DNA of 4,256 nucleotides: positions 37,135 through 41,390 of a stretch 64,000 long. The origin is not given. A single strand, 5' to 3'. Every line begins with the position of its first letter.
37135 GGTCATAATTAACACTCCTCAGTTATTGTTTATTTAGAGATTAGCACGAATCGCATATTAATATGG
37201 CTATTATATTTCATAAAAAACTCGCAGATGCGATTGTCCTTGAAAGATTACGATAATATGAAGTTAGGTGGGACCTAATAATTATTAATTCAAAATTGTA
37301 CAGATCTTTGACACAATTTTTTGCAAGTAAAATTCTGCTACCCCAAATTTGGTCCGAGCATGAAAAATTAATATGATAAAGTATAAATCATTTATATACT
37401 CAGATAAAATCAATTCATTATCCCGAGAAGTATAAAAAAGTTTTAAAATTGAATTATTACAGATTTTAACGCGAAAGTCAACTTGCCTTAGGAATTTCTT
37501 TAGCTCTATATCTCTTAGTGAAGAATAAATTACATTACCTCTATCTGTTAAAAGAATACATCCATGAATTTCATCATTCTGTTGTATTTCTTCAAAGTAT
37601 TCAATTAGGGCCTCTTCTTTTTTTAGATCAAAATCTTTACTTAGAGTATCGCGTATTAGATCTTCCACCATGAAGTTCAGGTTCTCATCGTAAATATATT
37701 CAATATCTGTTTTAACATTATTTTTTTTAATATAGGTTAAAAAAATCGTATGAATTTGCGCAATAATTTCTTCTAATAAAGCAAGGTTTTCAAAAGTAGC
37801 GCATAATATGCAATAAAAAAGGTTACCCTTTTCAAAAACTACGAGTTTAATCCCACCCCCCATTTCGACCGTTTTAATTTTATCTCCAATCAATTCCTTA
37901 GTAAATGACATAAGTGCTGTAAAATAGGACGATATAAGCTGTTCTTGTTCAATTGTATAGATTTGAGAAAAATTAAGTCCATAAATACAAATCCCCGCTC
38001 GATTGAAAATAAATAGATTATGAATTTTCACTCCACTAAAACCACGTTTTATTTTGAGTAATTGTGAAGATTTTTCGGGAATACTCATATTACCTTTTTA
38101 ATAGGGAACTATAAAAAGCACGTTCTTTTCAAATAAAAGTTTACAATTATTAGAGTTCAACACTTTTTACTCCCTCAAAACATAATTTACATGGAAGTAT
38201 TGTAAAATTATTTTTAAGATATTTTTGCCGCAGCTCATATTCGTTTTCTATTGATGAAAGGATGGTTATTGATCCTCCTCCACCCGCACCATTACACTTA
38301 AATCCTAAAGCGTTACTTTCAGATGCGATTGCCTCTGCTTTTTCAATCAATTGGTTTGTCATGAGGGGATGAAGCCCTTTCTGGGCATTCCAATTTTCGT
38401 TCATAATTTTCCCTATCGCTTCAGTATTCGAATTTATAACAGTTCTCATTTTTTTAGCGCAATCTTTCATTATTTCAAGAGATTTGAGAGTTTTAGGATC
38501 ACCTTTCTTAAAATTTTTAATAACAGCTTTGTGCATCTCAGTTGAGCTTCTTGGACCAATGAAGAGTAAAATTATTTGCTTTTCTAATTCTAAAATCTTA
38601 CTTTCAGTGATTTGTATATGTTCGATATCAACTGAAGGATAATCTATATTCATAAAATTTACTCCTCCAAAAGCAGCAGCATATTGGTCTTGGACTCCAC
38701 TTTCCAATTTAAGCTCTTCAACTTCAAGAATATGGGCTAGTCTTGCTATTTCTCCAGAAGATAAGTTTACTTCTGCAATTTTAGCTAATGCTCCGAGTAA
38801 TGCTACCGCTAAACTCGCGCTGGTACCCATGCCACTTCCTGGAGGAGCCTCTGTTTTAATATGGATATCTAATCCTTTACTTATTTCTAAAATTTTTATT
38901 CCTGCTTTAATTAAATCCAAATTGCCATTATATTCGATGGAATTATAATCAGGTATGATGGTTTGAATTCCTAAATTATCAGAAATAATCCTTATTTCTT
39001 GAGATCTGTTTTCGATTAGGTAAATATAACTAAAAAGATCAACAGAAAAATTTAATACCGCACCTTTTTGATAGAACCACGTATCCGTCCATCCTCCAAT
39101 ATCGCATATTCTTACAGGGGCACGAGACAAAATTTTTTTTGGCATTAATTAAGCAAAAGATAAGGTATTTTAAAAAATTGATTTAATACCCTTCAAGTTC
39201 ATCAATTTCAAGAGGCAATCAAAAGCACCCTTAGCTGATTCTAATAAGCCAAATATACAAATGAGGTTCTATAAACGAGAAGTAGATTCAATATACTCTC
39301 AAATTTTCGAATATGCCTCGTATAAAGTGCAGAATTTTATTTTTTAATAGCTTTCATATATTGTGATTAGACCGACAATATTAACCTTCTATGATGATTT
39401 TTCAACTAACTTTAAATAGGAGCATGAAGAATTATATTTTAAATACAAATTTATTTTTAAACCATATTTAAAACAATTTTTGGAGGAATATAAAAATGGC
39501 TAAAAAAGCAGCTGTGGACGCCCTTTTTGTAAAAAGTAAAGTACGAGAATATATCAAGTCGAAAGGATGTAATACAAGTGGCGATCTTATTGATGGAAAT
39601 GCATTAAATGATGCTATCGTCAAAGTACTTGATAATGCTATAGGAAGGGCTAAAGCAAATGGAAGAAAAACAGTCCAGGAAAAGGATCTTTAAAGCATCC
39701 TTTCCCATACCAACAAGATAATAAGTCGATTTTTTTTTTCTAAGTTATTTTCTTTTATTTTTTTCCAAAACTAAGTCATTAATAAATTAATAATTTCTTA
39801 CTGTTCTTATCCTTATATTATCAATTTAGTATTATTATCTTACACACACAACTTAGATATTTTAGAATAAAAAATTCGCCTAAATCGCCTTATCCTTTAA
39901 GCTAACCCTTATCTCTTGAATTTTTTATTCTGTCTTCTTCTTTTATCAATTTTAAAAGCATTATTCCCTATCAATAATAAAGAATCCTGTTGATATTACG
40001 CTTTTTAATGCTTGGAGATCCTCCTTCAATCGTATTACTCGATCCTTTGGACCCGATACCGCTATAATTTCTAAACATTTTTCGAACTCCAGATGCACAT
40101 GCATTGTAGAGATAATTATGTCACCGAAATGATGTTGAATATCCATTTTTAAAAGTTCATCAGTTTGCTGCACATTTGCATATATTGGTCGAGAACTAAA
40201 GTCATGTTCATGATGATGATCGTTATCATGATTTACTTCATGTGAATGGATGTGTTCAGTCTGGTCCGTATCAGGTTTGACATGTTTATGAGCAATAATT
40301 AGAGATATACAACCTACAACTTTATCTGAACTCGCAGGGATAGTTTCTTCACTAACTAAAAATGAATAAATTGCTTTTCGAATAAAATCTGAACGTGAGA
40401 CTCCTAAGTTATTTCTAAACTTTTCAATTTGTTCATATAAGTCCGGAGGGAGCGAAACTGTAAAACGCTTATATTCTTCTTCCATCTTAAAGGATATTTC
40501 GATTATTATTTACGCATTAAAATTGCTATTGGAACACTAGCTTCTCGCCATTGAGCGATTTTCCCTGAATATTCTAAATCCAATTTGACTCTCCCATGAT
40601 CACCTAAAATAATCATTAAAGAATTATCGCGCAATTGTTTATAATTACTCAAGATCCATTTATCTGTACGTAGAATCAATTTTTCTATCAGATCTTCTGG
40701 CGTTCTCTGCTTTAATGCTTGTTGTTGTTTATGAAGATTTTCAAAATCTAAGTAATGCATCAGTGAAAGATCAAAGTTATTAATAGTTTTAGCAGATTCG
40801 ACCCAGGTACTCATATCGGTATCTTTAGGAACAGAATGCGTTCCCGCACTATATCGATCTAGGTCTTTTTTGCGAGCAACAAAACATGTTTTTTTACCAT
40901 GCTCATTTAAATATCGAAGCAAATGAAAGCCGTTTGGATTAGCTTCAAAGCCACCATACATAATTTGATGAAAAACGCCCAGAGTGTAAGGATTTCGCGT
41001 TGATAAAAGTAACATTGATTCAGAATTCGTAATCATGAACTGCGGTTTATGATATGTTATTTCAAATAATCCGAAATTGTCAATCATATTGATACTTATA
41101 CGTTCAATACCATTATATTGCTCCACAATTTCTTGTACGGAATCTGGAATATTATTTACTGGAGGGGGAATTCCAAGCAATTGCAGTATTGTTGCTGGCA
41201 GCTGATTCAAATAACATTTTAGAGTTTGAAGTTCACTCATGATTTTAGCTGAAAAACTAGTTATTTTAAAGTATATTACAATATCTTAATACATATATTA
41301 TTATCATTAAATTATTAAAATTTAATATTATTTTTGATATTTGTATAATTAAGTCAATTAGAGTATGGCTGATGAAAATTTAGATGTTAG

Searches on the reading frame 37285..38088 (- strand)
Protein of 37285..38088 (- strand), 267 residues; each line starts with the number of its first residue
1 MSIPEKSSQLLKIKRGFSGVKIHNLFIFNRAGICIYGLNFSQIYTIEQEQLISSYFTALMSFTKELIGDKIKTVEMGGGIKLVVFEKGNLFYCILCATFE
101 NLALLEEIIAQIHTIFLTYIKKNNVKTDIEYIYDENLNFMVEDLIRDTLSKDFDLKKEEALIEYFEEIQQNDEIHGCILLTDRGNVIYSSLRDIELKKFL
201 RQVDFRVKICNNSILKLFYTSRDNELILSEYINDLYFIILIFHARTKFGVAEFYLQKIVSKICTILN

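Call 34: search_protein_families(library=pfam, proteins=[window:37285-38088:-], max_evalue=0.001)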
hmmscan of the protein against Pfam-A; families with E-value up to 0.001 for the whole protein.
window:37285-38088:- (267 aa): 0 families

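Call 37: search_protein_families(library=pfam, proteins=[window:37285-38088:-], max_evalue=1)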
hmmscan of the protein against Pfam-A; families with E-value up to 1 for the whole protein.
window:37285-38088:- (267 aa): 1 family
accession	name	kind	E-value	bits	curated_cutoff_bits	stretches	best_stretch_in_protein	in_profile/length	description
PF04099.18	Sybindin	-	0.0012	19.3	25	1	22-69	1-52/140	Sybindin-like family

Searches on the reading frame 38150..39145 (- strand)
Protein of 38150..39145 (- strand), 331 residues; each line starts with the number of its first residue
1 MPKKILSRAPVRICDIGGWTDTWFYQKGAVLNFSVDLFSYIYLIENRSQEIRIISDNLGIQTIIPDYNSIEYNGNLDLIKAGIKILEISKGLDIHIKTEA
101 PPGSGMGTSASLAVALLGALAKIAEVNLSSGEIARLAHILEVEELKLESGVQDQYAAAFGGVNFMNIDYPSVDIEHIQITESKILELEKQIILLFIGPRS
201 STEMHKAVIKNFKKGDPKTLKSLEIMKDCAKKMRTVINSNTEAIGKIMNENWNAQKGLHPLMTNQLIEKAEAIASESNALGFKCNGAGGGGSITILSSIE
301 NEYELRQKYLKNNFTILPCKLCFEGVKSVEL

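Call 34: search_protein_families(library=pfam, proteins=[window:38150-39145:-], max_evalue=0.001)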
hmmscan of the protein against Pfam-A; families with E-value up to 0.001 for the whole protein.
window:38150-39145:- (331 aa): 3 families
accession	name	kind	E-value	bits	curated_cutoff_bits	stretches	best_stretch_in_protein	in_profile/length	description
PF00288.32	GHMP_kinases_N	-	5.8e-19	68.5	22.3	1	82-161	6-87/87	GHMP kinases N terminal domain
PF08544.19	GHMP_kinases_C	-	0.00064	20.5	21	0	238-297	7-66/85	GHMP kinases C terminal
PF22700.2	MVD-like_N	-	0.00097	19.3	27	0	84-138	77-129/157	Diphosphomevalonate decarboxylase-like N-terminal domain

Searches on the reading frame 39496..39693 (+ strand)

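Call 37: search_protein_families(library=pfam, proteins=[window:39496-39693:+], max_evalue=1)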
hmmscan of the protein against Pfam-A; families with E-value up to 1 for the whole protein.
window:39496-39693:+ (65 aa): 1 family
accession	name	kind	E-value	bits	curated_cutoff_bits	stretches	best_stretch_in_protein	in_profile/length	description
PF00808.29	CBFD_NFYB_HMF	-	0.091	13.5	21.4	1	36-65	32-61/65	Histone-like transcription factor (CBF/NF-Y) and archaeal histone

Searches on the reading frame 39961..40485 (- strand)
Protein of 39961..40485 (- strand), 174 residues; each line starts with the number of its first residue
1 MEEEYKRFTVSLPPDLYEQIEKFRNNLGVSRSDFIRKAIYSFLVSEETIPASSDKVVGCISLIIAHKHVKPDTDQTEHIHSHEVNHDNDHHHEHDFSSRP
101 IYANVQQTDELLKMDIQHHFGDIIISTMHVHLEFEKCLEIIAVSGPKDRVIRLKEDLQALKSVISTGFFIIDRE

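Call 34: search_protein_families(library=pfam, proteins=[window:39961-40485:-], max_evalue=0.001)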
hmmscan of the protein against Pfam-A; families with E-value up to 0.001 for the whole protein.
window:39961-40485:- (174 aa): 3 families
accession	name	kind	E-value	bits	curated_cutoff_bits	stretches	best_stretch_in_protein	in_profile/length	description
PF08753.17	NikR_C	-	4.9e-15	56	22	1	114-165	20-71/77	NikR C terminal nickel binding domain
PF01402.27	RHH_1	-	3.3e-07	30.5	20.5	1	7-39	1-33/39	Ribbon-helix-helix protein, copG family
PF12651.13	RHH_3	-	0.00016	22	21.6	1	6-43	3-40/44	Ribbon-helix-helix domain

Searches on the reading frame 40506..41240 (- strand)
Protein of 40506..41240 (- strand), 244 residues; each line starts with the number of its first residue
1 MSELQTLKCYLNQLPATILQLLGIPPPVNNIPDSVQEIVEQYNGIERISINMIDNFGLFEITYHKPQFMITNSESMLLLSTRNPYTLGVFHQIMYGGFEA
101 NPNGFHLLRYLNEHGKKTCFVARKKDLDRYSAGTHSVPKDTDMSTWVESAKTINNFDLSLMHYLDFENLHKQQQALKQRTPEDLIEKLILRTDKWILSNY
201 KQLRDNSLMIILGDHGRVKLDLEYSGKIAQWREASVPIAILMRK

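Call 34: search_protein_families(library=pfam, proteins=[window:40506-41240:-], max_evalue=0.001)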
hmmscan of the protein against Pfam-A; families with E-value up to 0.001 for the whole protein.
window:40506-41240:- (244 aa): 0 families

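Call 37: search_protein_families(library=pfam, proteins=[window:40506-41240:-], max_evalue=1)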
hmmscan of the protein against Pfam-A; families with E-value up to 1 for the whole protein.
window:40506-41240:- (244 aa): 1 family
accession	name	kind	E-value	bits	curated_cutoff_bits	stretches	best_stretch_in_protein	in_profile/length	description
PF11859.13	DUF3379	-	0.2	11.4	33.2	1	168-193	40-66/232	Protein of unknown function (DUF3379)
